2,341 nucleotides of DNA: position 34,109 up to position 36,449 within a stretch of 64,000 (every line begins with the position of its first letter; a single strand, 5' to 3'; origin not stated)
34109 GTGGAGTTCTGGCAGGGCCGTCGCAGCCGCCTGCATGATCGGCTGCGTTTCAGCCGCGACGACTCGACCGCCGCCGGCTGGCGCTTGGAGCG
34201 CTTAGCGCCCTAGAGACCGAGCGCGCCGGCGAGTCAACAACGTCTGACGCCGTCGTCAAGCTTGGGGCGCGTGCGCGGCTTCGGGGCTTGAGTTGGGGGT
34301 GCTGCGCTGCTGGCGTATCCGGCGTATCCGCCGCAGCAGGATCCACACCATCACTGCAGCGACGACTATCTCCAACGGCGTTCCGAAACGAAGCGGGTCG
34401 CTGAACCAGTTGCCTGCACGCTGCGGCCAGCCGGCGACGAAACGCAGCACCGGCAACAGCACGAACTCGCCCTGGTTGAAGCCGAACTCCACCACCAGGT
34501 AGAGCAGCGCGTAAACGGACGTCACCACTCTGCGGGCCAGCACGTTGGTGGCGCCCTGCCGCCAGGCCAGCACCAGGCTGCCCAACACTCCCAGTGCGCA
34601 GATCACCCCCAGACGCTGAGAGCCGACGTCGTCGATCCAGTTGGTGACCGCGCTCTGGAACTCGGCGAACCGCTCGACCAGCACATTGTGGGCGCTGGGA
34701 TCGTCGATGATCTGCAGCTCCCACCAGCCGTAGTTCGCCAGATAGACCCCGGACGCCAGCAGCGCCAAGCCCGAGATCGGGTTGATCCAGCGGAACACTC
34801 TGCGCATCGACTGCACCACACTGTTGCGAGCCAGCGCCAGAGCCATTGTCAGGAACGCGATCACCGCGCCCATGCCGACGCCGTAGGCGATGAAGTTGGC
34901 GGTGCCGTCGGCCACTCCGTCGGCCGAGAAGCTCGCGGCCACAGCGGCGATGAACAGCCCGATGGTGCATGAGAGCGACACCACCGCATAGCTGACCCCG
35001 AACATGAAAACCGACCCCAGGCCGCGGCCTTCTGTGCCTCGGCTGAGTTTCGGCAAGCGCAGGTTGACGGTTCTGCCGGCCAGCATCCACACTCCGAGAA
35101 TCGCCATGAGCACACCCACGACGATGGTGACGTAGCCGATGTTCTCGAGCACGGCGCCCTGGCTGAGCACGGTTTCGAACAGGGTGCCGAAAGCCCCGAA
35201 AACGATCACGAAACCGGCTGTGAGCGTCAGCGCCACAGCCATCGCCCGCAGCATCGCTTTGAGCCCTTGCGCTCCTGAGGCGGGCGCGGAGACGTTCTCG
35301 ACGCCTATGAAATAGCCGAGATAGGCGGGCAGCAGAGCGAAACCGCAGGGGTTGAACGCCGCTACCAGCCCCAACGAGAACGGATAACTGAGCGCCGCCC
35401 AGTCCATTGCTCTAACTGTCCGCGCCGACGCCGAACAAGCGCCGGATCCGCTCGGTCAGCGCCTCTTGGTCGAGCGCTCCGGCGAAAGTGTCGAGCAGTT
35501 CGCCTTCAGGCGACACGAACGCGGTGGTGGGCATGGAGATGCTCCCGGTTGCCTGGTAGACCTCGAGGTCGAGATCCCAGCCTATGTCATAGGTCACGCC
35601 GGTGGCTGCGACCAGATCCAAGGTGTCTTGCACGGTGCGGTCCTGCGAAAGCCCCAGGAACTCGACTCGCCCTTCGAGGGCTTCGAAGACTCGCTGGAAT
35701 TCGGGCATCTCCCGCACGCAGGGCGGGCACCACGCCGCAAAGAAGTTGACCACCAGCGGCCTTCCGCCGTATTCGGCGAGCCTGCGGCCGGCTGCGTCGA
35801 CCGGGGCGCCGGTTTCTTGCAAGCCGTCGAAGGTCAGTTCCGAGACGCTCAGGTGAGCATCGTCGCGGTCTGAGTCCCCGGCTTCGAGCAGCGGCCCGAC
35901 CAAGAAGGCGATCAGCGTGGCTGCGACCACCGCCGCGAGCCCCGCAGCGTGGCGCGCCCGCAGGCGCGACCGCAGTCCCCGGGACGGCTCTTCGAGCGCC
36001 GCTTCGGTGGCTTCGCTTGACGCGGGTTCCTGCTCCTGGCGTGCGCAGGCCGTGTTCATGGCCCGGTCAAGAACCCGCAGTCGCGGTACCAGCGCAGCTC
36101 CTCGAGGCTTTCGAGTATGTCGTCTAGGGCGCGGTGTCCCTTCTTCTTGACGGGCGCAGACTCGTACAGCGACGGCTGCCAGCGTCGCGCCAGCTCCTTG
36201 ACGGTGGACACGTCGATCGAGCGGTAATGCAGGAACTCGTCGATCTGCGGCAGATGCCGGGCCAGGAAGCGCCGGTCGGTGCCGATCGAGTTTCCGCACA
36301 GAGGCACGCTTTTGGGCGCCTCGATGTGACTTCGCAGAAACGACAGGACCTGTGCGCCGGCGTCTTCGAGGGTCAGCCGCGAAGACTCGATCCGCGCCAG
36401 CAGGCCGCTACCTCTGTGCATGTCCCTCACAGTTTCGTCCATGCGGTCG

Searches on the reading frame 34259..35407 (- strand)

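Call 51: search_protein_families(library=pfam, proteins=[window:34259-35407:-], max_evalue=0.001)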
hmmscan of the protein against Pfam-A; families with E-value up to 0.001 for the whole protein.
window:34259-35407:- (383 aa): 1 family
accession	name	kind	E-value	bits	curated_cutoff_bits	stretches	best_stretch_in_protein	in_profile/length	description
PF02683.22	DsbD_TM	-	1.4e-09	38.1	27.1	1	3-223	2-214/219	Cytochrome C biogenesis protein transmembrane domain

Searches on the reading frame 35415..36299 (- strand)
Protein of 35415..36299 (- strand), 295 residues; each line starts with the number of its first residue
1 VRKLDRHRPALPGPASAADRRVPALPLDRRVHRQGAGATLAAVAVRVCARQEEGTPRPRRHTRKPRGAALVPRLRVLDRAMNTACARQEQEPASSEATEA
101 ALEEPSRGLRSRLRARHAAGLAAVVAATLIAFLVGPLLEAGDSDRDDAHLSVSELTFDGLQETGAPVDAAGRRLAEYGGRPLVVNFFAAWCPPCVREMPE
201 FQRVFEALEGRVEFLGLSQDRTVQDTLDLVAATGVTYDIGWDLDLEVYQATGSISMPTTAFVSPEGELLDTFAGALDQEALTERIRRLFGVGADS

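Call 51: search_protein_families(library=pfam, proteins=[window:35415-36299:-], max_evalue=0.001)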
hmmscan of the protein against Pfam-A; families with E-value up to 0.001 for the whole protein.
window:35415-36299:- (295 aa): 5 families
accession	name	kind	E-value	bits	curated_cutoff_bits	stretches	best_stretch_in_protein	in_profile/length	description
PF00578.27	AhpC-TSA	-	9.1e-14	51.9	26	1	173-268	19-121/124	AhpC/TSA family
PF08534.16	Redoxin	-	3.1e-11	43.7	26.6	1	173-279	22-139/148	Redoxin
PF00085.26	Thioredoxin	-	1.4e-06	28.7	23.5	1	180-220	19-59/103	Thioredoxin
PF13905.12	Thioredoxin_8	-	4.8e-06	27.3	27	1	179-267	1-93/94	Thioredoxin-like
PF00837.23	T4_deiodinase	-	1.3e-05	25.1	27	1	178-215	101-138/237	Iodothyronine deiodinase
